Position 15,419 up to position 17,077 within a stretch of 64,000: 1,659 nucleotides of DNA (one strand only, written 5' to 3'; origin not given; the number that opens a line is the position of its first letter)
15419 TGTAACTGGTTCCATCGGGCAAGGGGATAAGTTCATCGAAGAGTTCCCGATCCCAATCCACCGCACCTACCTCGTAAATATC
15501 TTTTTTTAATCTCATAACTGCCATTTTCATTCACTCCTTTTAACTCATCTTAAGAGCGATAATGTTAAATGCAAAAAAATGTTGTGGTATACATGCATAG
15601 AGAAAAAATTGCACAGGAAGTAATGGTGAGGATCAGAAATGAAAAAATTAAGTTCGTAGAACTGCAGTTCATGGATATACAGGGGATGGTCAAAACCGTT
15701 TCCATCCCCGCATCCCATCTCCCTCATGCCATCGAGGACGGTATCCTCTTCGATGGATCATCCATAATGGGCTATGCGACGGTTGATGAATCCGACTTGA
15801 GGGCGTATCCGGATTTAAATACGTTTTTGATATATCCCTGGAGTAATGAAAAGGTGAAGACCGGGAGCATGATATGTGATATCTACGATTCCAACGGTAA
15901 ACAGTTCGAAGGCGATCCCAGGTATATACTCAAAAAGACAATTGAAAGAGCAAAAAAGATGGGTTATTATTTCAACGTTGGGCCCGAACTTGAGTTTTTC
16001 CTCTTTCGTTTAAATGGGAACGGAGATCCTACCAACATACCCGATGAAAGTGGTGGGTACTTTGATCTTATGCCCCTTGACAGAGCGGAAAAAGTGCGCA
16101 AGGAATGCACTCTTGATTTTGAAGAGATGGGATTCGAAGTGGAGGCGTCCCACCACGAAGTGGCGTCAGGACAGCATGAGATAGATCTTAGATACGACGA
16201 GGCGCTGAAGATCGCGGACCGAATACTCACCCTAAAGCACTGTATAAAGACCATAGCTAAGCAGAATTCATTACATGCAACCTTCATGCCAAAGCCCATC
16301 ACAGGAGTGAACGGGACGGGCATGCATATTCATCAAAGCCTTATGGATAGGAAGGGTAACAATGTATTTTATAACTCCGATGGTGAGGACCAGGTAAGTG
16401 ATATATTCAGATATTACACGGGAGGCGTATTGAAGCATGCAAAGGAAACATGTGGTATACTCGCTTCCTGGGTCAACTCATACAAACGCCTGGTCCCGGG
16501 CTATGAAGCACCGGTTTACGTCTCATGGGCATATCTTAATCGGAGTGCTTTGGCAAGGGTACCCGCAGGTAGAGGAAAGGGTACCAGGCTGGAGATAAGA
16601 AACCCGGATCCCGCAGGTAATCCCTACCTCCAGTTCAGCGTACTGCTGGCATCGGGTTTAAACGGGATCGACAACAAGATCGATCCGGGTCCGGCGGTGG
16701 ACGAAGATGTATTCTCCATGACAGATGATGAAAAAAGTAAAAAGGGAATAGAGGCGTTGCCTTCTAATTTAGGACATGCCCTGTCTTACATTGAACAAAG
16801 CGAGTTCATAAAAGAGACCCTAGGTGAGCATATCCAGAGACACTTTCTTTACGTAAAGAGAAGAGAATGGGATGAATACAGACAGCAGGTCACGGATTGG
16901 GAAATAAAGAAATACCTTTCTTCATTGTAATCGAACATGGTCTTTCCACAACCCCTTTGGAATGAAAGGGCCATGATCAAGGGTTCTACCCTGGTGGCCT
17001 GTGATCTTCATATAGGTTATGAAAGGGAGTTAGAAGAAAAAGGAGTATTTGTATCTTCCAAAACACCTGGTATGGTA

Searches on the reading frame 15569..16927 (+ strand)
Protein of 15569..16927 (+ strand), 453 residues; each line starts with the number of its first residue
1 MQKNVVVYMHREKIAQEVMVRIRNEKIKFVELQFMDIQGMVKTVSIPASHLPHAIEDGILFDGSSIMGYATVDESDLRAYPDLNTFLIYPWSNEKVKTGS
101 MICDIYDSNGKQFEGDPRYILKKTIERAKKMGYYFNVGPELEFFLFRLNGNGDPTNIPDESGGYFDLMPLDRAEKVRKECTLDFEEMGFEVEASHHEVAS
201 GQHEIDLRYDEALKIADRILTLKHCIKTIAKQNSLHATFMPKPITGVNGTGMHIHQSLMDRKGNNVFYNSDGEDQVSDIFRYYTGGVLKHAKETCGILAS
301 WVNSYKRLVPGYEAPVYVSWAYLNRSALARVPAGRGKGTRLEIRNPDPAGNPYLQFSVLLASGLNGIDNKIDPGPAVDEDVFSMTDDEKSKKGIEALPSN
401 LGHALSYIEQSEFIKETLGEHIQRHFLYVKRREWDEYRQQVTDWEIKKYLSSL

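Call 73: search_protein_families(library=pfam, proteins=[window:15569-16927:+], max_evalue=0.01)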
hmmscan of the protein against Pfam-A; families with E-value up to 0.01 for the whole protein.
window:15569-16927:+ (453 aa): 2 families
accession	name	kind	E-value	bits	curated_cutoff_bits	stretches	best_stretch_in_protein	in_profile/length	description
PF00120.29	Gln-synt_C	-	1.7e-128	429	24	1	115-449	2-344/344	Glutamine synthetase, catalytic domain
PF03951.24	Gln-synt_N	-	5.2e-27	93.7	33.4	1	26-107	1-81/82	Glutamine synthetase, beta-Grasp domain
